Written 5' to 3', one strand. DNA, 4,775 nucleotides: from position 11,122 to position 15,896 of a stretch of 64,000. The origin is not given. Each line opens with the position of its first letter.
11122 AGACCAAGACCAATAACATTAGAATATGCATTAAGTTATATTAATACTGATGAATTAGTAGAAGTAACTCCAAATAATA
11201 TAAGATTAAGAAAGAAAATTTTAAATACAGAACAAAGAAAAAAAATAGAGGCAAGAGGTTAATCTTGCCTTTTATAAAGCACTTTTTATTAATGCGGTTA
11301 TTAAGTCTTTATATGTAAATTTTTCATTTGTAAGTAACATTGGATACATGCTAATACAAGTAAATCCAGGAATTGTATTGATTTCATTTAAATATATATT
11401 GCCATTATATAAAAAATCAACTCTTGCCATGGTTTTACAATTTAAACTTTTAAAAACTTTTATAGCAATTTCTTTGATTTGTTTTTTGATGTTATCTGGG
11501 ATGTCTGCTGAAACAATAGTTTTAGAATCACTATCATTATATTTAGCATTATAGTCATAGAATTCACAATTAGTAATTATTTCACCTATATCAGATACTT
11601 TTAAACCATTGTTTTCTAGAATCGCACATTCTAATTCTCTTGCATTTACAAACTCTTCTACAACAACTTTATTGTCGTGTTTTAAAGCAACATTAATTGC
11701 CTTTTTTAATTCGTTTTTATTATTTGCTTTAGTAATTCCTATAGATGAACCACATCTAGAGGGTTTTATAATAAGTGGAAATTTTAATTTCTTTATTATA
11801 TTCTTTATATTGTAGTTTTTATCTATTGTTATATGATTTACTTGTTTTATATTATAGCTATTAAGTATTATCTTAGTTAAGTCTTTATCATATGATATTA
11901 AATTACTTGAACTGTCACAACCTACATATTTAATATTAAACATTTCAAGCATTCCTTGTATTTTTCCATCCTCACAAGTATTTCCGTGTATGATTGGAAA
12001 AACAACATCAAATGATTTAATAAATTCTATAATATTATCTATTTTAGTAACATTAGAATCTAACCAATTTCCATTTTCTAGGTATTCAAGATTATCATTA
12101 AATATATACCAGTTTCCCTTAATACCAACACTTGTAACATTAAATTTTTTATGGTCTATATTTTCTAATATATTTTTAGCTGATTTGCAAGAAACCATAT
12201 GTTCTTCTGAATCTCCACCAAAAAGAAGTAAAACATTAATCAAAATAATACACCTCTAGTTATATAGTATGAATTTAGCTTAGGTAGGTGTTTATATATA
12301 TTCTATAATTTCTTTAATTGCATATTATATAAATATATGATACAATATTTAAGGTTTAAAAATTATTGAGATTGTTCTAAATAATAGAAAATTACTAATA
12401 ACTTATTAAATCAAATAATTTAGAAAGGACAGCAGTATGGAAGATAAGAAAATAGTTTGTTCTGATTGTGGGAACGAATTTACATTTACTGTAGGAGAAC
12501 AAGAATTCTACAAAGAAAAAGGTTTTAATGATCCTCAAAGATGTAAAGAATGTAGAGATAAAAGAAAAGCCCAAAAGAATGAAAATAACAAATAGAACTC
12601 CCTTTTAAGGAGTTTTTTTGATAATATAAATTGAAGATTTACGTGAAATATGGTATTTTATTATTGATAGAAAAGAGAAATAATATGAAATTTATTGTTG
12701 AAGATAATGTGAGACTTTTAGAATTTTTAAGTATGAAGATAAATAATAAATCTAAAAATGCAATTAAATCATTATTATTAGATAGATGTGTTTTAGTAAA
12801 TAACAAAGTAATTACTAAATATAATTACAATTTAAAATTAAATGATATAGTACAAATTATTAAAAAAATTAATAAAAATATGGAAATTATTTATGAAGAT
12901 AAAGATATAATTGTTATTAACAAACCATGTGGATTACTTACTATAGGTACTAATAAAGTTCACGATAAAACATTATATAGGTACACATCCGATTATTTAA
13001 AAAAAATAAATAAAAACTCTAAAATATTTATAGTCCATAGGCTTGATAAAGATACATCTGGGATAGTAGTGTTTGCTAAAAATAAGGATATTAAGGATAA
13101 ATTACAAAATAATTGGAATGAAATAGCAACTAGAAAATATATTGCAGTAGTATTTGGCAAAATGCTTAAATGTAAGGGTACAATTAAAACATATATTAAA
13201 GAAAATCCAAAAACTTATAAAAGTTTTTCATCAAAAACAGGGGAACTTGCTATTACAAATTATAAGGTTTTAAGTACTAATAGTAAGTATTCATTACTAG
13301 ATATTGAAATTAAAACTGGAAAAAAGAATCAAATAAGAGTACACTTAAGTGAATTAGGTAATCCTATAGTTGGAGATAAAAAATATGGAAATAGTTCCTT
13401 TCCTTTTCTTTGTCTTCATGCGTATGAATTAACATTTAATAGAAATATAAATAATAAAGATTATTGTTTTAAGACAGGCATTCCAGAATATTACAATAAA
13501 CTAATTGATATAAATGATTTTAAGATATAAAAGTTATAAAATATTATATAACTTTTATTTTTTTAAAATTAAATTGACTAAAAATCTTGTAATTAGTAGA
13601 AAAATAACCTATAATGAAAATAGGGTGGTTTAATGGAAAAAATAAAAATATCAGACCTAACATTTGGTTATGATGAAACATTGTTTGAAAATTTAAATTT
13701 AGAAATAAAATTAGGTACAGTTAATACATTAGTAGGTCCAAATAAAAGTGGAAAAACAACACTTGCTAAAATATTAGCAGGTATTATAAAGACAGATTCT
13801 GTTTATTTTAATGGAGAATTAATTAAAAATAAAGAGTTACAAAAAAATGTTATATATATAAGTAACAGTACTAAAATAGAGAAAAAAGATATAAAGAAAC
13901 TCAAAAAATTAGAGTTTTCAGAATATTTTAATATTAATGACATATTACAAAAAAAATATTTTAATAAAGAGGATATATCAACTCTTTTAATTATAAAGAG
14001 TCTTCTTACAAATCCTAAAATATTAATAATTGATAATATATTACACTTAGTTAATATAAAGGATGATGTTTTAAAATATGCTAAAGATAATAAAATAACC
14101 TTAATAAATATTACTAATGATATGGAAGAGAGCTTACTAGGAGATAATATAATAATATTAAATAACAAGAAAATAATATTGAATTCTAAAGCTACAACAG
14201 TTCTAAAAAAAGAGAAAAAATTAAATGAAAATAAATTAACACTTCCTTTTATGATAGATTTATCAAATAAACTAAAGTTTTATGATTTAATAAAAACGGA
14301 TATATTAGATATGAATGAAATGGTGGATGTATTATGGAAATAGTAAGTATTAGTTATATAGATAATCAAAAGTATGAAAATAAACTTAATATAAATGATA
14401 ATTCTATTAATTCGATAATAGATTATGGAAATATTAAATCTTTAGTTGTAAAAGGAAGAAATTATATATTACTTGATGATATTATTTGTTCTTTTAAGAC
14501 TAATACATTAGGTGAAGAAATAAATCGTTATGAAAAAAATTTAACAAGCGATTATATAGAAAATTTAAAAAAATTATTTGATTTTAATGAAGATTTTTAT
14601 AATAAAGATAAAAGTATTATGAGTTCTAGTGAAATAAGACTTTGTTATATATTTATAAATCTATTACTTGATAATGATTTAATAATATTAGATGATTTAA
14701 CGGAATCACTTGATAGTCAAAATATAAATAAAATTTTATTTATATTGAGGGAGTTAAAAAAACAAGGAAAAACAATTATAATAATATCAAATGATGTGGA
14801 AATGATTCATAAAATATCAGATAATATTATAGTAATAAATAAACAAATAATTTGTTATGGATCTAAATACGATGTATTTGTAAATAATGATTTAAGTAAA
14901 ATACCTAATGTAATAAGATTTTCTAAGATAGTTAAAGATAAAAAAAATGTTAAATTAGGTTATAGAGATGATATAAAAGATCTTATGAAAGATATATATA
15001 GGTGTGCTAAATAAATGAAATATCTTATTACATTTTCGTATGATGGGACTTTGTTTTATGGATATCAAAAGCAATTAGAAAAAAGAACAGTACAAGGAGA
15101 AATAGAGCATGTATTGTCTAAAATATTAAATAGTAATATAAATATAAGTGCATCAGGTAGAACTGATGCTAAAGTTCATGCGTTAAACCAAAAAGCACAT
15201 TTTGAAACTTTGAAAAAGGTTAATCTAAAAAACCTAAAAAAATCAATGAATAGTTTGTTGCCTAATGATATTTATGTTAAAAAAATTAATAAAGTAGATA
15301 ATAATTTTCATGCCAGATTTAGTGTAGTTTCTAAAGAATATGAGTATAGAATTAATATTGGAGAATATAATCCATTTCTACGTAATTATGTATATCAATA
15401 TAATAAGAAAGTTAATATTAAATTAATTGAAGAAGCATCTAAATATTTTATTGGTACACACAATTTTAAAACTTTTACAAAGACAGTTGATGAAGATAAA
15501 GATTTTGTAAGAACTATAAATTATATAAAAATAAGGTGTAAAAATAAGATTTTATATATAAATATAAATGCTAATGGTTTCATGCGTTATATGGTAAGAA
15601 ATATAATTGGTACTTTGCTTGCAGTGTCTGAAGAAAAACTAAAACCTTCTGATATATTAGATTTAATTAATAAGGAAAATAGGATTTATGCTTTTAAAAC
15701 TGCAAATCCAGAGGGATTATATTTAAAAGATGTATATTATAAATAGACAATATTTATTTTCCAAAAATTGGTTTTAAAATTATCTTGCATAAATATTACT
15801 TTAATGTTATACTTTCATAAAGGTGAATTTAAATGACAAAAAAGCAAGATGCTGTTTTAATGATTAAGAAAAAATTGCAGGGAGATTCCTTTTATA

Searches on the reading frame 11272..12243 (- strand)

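Call 27: search_protein_families(library=pfam, proteins=[window:11272-12243:-], max_evalue=0.001)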
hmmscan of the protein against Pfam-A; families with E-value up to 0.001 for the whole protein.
window:11272-12243:- (323 aa): 8 families
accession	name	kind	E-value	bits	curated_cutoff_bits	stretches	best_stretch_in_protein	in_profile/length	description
PF07478.18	Dala_Dala_lig_C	-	6.6e-66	222.1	24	1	140-320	22-204/204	D-ala D-ala ligase C-terminus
PF01820.27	Dala_Dala_lig_N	-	2.6e-30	105.9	34.6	1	3-109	1-121/121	D-ala D-ala ligase N-terminus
PF02222.28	ATP-grasp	-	5.4e-12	46.2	27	1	127-289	3-160/179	ATP-grasp domain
PF02786.22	CPSase_L_D2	-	1.1e-09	38.6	19.8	1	119-290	1-178/211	Carbamoyl-phosphate synthase L chain, ATP binding domain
PF13535.11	ATP-grasp_4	-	2.6e-07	30.8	27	1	154-273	2-130/160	ATP-grasp domain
PF08443.16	RimK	-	3.4e-07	30.5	21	1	119-300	3-175/188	RimK-like ATP-grasp domain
PF02655.19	ATP-grasp_3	-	1.3e-06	29.1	23.2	1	150-289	27-154/160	ATP-grasp domain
PF01071.24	GARS_A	-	7.2e-06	26.4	27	1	119-211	2-101/194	Phosphoribosylglycinamide synthetase, ATP-grasp (A) domain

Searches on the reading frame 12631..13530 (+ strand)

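Call 27: search_protein_families(library=pfam, proteins=[window:12631-13530:+], max_evalue=0.001)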
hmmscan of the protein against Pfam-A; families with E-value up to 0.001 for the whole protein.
window:12631-13530:+ (299 aa): 2 families
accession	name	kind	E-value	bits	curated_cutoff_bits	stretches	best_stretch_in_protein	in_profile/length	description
PF00849.27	PseudoU_synth_2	-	4.8e-34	118.2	26.8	1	92-240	1-151/152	RNA pseudouridylate synthase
PF01479.30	S4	-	5.9e-07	29.6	22.8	1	27-74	1-48/48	S4 domain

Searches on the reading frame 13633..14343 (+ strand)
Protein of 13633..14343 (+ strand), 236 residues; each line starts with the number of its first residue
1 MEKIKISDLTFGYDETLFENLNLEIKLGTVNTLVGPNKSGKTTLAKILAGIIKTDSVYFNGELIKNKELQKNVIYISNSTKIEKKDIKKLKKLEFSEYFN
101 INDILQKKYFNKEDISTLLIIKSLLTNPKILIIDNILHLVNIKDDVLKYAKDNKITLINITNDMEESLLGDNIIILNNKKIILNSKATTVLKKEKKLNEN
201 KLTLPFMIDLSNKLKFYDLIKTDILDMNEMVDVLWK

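Call 27: search_protein_families(library=pfam, proteins=[window:13633-14343:+], max_evalue=0.001)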
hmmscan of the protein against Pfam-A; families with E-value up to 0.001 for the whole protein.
window:13633-14343:+ (236 aa): 2 families
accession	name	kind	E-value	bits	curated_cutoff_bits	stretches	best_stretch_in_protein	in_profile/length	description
PF00005.33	ABC_tran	-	2.8e-09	38.1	25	1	19-135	2-134/137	ABC transporter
PF13173.12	AAA_14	-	0.00043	20.7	27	0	30-73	4-49/129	AAA domain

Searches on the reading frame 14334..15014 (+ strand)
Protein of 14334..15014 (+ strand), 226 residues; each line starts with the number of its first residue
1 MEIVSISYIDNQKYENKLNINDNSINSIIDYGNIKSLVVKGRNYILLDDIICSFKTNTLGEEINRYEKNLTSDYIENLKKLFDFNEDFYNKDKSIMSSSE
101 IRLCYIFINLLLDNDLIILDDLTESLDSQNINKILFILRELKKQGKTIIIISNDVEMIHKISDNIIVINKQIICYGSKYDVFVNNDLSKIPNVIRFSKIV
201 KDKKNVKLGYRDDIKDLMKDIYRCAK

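Call 27: search_protein_families(library=pfam, proteins=[window:14334-15014:+], max_evalue=0.001)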
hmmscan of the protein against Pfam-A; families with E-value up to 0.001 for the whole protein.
window:14334-15014:+ (226 aa): 1 family
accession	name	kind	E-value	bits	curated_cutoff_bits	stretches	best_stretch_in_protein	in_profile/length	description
PF02463.25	SMC_N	-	0.00054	19.9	40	1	116-169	161-213/220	RecF/RecN/SMC N terminal domain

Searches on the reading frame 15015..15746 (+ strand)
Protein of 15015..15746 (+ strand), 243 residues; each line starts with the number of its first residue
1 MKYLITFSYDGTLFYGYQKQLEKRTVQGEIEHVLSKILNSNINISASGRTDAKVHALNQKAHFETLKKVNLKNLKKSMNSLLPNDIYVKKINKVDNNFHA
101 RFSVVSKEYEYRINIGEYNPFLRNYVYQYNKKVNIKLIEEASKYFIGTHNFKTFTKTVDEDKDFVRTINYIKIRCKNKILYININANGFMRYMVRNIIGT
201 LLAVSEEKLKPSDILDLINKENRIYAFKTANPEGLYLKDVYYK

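Call 27: search_protein_families(library=pfam, proteins=[window:15015-15746:+], max_evalue=0.001)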
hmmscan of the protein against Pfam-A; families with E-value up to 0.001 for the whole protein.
window:15015-15746:+ (243 aa): 1 family
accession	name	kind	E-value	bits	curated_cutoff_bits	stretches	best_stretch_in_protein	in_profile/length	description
PF01416.25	PseudoU_synth_1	-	7.4e-38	129.8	23.3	2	141-242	1-107/108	tRNA pseudouridine synthase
